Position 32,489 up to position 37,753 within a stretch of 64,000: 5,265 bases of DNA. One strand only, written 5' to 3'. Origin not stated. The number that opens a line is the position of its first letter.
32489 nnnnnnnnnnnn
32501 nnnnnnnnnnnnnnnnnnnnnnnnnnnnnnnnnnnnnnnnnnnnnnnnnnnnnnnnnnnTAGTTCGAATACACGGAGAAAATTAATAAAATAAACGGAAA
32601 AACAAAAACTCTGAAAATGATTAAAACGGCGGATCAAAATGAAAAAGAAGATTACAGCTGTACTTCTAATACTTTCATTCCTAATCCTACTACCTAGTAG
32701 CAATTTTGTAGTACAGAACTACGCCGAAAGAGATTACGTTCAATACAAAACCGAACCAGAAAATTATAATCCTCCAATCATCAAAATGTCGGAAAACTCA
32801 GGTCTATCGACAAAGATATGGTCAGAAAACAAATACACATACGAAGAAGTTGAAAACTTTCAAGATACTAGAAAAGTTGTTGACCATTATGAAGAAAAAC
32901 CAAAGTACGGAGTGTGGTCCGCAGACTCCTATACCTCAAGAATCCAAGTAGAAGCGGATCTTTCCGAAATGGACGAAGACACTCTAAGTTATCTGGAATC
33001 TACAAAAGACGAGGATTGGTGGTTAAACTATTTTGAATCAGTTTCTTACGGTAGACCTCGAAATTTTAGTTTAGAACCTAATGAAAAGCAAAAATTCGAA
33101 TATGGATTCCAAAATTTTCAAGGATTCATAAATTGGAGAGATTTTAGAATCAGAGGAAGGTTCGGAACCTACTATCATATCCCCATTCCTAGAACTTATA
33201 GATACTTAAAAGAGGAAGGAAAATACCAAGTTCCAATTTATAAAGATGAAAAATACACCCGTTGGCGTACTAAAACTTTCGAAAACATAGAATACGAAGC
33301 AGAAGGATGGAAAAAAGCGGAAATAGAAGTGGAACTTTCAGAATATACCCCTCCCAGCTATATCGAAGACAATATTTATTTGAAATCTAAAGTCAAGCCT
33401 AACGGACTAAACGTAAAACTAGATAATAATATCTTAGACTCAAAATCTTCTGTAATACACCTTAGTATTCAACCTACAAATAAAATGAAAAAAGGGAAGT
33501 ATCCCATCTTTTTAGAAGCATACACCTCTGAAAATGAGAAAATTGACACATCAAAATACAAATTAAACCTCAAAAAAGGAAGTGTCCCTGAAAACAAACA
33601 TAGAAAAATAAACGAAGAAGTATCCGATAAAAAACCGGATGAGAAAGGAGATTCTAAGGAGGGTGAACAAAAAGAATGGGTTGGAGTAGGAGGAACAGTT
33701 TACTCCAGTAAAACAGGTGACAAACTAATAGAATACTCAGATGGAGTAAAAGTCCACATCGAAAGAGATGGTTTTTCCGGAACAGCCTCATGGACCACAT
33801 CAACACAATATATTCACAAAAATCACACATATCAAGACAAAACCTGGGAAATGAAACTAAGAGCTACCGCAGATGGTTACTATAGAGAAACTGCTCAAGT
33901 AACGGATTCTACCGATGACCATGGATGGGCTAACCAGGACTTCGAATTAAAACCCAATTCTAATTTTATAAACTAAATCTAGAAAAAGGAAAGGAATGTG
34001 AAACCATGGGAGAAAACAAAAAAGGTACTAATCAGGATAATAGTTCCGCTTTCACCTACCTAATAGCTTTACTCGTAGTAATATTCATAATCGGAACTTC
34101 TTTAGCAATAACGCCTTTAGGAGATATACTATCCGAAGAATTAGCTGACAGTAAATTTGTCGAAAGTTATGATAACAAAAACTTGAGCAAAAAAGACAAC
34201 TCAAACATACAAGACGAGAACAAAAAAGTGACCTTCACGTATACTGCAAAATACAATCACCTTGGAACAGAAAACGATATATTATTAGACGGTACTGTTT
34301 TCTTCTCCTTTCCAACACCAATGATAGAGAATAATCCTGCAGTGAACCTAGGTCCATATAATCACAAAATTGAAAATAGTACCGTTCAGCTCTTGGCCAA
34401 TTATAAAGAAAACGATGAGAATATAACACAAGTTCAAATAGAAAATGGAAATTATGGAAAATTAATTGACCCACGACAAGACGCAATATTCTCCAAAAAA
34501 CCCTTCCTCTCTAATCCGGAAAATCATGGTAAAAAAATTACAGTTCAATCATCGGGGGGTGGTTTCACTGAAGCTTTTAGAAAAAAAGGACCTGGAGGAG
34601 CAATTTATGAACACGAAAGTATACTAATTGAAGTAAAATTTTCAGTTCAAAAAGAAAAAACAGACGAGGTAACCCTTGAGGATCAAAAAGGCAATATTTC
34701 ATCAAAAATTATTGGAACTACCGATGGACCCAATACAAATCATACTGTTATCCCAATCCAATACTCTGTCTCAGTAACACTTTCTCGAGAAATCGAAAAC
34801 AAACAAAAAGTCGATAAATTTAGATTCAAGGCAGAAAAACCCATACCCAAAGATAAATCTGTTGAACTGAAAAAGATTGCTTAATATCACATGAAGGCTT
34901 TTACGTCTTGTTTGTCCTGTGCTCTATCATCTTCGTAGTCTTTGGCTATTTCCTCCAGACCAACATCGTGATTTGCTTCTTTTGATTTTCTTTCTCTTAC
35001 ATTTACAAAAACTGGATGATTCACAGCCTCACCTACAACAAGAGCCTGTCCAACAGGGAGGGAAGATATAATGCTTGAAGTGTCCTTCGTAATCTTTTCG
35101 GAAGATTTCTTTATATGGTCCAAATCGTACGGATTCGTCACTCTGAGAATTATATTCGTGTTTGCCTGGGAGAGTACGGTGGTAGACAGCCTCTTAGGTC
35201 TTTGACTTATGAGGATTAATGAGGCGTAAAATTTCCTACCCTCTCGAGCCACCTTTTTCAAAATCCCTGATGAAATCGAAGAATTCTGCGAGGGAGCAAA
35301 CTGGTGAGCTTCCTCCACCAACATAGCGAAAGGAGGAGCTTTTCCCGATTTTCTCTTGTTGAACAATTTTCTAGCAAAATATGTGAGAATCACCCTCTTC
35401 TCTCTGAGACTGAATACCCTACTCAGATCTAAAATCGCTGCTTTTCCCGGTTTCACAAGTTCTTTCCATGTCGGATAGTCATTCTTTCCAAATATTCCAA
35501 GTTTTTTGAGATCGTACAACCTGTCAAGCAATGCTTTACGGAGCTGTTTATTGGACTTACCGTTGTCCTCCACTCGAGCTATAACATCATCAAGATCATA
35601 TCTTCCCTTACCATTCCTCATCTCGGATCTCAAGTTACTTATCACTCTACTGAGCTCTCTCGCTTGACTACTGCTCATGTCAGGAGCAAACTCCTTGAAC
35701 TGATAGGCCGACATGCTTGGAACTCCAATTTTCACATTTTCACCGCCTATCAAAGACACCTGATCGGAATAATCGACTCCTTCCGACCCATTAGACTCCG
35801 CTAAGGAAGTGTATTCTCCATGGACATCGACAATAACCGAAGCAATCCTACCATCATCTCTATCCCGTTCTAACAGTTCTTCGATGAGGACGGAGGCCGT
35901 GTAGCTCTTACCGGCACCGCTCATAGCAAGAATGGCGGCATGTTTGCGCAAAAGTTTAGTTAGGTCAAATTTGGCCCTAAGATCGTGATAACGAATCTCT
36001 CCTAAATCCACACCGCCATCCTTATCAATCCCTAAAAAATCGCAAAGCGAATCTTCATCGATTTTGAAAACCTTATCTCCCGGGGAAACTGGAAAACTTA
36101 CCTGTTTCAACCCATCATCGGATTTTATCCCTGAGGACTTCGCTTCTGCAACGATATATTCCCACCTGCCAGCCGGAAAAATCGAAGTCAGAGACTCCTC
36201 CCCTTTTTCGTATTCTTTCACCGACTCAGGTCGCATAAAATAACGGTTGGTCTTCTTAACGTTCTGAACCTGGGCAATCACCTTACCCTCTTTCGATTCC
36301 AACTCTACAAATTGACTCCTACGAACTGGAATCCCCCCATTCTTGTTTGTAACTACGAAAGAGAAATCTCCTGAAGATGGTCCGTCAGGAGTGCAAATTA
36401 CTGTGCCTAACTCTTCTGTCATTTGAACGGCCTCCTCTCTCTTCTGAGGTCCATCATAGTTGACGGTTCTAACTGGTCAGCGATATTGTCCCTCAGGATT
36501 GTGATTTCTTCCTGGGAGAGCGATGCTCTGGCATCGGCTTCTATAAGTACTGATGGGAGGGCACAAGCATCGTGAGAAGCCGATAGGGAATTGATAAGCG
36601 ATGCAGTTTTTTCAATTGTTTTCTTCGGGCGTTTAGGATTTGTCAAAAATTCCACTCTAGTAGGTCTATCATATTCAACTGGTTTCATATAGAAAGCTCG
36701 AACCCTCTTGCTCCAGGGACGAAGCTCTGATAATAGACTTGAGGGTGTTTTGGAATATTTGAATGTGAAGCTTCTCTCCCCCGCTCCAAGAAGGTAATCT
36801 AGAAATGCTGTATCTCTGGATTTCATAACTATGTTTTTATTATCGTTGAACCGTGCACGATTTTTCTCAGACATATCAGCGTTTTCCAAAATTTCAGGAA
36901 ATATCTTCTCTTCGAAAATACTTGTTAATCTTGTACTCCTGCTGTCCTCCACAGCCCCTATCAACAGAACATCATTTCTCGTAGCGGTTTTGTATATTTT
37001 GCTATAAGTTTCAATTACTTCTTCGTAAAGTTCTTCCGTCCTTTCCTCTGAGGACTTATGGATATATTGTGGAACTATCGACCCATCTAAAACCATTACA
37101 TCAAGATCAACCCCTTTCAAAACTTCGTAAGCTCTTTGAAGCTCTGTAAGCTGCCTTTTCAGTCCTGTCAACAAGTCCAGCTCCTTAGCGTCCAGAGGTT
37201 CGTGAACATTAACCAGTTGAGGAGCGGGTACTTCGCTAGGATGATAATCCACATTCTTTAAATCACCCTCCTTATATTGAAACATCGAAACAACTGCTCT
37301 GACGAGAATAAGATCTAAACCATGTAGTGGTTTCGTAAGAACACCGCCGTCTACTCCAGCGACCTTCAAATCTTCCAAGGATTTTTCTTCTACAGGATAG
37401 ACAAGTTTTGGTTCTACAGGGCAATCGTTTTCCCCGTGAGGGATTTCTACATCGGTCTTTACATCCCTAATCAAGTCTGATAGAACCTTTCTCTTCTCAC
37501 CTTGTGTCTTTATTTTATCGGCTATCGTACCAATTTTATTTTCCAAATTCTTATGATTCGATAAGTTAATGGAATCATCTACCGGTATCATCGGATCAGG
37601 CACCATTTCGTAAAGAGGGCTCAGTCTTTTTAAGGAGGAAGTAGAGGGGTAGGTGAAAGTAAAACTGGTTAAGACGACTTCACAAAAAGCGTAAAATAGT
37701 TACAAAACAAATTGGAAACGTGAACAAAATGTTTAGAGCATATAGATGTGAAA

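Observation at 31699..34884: Lower-GC block of three unknown genes including a secreted W/Y-rich protein and a membrane-anchored N/K-rich protein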

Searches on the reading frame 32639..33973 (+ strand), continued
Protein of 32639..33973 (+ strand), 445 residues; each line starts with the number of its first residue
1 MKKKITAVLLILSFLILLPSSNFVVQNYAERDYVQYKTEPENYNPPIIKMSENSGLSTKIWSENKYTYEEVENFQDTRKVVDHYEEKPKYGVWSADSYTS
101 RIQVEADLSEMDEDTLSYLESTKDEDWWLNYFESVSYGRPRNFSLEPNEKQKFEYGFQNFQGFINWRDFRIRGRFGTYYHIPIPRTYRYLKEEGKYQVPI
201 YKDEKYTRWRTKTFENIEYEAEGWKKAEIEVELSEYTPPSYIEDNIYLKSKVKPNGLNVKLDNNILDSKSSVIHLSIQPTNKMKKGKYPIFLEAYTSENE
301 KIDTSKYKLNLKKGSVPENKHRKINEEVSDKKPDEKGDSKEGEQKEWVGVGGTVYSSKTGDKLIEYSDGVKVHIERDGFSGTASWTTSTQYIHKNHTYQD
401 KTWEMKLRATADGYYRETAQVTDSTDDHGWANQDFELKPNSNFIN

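Call 76: fold_search(model_id=the predicted structure, library=pdb)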
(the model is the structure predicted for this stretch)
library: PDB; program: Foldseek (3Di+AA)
matches with E <= 10: 1814; with E <= 0.001: 3
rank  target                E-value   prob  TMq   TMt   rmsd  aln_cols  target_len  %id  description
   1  4aq1_C                8.3e-05  0.99  0.18  0.13  47.3       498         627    9  Structure of the SbsB S-layer protein of Geobacillus stearothermophilus PV72p2 in complex with nanobody KB6 (released 2012-06-13)
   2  4aq1_A                3.2e-04  1.00  0.18  0.12  44.9       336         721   10  Structure of the SbsB S-layer protein of Geobacillus stearothermophilus PV72p2 in complex with nanobody KB6 (released 2012-06-13)
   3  2f68                  4.9e-04  0.75  0.11  0.15  41.7       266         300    8  Crystal structure of collagen adhesin (CNA) from S. aureus (released 2006-12-12)
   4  7sqc_T0               3.5e-03  0.87  0.17  0.14  53.6       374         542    8  Ciliary C1 central pair apparatus isolated from Chlamydomonas reinhardtii (released 2022-04-13)
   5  1wcq_C                3.7e-03  1.00  0.17  0.13  45.6       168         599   14  Mutagenesis of the Nucleophilic Tyrosine in a Bacterial Sialidase to Phenylalanine. (released 2005-10-12)
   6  8jl8                  4.1e-03  0.69  0.12  0.17  41.2       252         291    6  Crystal structure of the collagen binding domain of Cnm from Streptococcus mutans (released 2024-04-10)
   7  5eq4_B                4.3e-03  1.00  0.17  0.35   3.5       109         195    6  Crystal structure of the SrpA adhesin R347E mutant from Streptococcus sanguinis (released 2016-01-27)
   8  7p4l_C                7.1e-03  0.69  0.16  0.15  37.3       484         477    6  Crystal structure of the trimeric ectodomain of archaeal Fusexin1 (Fsx1) (released 2022-07-13)
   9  6dms                  8.2e-03  0.96  0.15  0.10  42.4       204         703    8  Endo-fucoidan hydrolase MfFcnA4_H294Q from glycoside hydrolase family 107 (released 2018-10-03)
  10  8dc6_C                8.7e-03  1.00  0.14  0.28   7.4       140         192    7  Crystal structure of p53 Y220C covalently bound to indole KG6 (released 2022-10-12)
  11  5eq4_C                1.0e-02  1.00  0.16  0.34   4.2       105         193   13  Crystal structure of the SrpA adhesin R347E mutant from Streptococcus sanguinis (released 2016-01-27)
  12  2w0l_A                1.1e-02  0.99  0.13  0.40   5.1       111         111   14  CRYSTAL STRUCTURE OF THE MUTANT H8P FROM THE RECOMBINANT VARIABLE DOMAIN 6JAL2 (released 2009-11-17)
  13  4f27_A                1.1e-02  0.28  0.11  0.13  40.3       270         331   10  Crystal structures reveal the multi-ligand binding mechanism of the Staphylococcus aureus ClfB (released 2012-08-08)
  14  6eff_D                1.1e-02  1.00  0.17  0.33   4.0       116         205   11  NCTC10712 (released 2020-02-19)
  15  6eff_B                1.2e-02  1.00  0.17  0.33   4.1       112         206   12  NCTC10712 (released 2020-02-19)
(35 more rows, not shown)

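Call 95: find_related_loci(query=A2, collection=metagenome_contigs, flank=7000)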
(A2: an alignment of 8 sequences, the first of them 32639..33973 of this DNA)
Query A2 (445 aa) in metagenome_contigs; peptide patterns used: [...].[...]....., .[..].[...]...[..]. (x = any residue, [..] = any of these).
129 stretches matched a pattern; 1 encode a relative of the query (tblastn E <= 1e-3); 1 distinct loci.
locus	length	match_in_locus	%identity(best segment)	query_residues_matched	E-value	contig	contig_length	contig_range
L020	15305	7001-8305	72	1-435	0e+0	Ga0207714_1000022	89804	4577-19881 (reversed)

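Call 96: find_related_loci(query=A2, collection=viral_contigs, flank=5000)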
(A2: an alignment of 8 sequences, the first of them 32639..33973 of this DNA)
Query A2 (445 aa) in viral_contigs; peptide patterns used: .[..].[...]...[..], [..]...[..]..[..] (x = any residue, [..] = any of these).
103 stretches matched a pattern, but none encodes a relative of the query by tblastn (E <= 1e-3).

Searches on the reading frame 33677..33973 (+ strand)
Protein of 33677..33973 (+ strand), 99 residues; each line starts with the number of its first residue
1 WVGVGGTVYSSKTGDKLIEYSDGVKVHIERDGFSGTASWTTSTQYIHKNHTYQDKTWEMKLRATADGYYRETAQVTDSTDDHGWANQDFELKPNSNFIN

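Call 85: search_protein_families(library=pfam, proteins=[window:33677-33973:+], max_evalue=1)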
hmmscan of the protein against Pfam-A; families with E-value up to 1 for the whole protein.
seq(99 aa): 0 families

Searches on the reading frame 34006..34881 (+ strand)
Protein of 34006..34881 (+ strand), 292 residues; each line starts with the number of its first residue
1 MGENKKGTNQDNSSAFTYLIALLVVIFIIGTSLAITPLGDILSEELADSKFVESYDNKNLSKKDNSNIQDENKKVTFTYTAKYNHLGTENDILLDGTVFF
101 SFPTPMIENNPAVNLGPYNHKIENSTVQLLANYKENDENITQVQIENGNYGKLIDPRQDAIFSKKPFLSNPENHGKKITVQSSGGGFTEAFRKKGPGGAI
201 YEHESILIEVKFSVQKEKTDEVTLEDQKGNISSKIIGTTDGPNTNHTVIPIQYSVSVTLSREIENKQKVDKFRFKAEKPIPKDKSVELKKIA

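Call 3: search_protein_families(library=pfam, proteins=[window:34006-34881:+], max_evalue=1)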
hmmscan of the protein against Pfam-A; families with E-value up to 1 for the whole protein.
window:34006-34881:+ (292 aa): 1 family
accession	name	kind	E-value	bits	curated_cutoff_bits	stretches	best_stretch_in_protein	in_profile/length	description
PF13425.11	O-antigen_lig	-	0.22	10.7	31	1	10-84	242-316/462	O-antigen ligase like membrane protein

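Call 4: search_protein_families(library=ncbifam, proteins=[window:34006-34881:+], max_evalue=1)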
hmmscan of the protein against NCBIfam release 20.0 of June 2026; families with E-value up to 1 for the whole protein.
window:34006-34881:+ (292 aa): 1 family
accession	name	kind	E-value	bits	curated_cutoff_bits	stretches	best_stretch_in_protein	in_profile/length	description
NF040982.1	ComGD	equivalog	0.57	10.6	70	1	14-150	2-136/139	competence type IV pilus minor pilin ComGD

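Call 7: search_protein_families(library=phrogs, proteins=[window:34006-34881:+], max_evalue=1)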
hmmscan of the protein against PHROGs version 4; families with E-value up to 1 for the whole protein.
window:34006-34881:+ (292 aa): 2 families
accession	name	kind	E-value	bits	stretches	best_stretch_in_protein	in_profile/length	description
phrog_19308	-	unknown function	0.028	15.4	1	7-67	8-66/158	-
phrog_33329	-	unknown function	0.088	14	1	118-166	56-104/111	-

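Call 8: search_protein_families(library=padloc, proteins=[window:34006-34881:+], max_evalue=1)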
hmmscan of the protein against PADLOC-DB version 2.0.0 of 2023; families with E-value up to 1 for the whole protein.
window:34006-34881:+ (292 aa): 0 families

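Call 13: find_homologous_proteins(query=window:34006-34881:+, max_evalue=0.01)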
Query window:34006-34881:+ (292 aa): 4 proteins with E <= 0.01 among 1071 candidates.
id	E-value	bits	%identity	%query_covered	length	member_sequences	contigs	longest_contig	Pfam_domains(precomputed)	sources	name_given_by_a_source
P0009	5.5e-186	634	100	100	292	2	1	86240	-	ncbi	-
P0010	2.0e-143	495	78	100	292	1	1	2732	-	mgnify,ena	mgnify:CR=1 FL=1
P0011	1.4e-117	410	65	100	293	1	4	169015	-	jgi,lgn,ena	-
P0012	4.7e-88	313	56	100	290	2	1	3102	-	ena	-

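Call 27: search_solved_structures(query=A3, max_evalue=10, show_alignments=2)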
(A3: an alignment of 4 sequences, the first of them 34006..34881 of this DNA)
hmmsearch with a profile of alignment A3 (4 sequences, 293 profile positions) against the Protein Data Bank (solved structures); distinct sequences matched with E-value up to 10: 1.
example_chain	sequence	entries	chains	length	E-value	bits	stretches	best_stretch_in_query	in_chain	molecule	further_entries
2f09_A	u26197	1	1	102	1.8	10.8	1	151-210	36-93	Hypothetical protein ydhA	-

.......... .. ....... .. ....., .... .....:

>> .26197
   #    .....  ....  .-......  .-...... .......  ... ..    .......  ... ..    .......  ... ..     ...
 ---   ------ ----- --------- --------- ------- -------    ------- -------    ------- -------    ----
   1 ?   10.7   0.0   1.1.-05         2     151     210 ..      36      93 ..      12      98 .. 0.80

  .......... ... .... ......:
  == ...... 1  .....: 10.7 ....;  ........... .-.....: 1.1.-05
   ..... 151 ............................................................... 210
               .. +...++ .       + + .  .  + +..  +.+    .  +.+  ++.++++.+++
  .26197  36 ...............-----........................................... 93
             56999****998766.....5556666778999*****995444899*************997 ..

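Call 71: find_encoding_contigs(protein=P0009, flank=3000, max_places=3)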
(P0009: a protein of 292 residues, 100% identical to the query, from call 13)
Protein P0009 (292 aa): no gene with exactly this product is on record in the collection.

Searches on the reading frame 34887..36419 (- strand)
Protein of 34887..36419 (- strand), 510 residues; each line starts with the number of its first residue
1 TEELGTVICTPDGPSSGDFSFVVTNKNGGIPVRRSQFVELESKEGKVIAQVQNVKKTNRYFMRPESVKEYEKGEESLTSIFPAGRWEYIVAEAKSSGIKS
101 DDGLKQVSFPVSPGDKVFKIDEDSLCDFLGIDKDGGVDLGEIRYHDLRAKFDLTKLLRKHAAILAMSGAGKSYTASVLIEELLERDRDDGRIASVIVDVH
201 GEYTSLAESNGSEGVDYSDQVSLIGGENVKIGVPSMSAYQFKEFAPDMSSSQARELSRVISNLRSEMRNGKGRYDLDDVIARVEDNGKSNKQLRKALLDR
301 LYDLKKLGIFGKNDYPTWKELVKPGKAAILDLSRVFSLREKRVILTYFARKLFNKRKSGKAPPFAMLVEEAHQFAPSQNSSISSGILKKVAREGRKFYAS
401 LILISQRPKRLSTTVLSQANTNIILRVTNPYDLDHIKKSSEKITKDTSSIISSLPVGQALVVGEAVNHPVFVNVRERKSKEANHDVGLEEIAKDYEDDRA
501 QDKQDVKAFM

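Call 77: search_protein_families(library=pfam, proteins=[window:34887-36419:-], max_evalue=0.001)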
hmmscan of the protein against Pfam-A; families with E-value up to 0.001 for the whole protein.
window:34887-36419:- (510 aa): 2 families
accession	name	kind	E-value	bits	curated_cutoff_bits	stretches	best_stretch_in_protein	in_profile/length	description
PF01935.23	DUF87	-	1e-32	114.5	23.2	1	138-351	2-219/220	Helicase HerA, central domain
PF09378.16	HAS-barrel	-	0.00019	21.9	25.2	0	14-75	8-61/90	HAS barrel domain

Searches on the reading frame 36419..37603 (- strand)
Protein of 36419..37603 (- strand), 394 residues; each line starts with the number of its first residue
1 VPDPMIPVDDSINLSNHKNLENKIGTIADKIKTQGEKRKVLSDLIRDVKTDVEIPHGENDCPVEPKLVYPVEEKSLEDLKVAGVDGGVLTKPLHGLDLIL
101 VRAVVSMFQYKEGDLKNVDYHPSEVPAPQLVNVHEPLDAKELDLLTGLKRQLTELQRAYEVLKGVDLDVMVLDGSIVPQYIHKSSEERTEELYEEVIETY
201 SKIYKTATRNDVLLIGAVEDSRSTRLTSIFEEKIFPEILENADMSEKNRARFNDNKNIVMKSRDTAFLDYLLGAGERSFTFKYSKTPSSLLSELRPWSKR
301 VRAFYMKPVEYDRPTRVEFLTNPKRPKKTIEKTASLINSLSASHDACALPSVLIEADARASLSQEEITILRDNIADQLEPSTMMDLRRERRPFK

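Call 77: search_protein_families(library=pfam, proteins=[window:36419-37603:-], max_evalue=0.001)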
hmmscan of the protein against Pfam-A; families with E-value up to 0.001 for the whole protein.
window:36419-37603:- (394 aa): 1 family
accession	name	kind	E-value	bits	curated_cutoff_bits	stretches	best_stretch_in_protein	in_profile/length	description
PF09376.16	NurA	-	2.2e-15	57.3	21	1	80-360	2-252/254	NurA domain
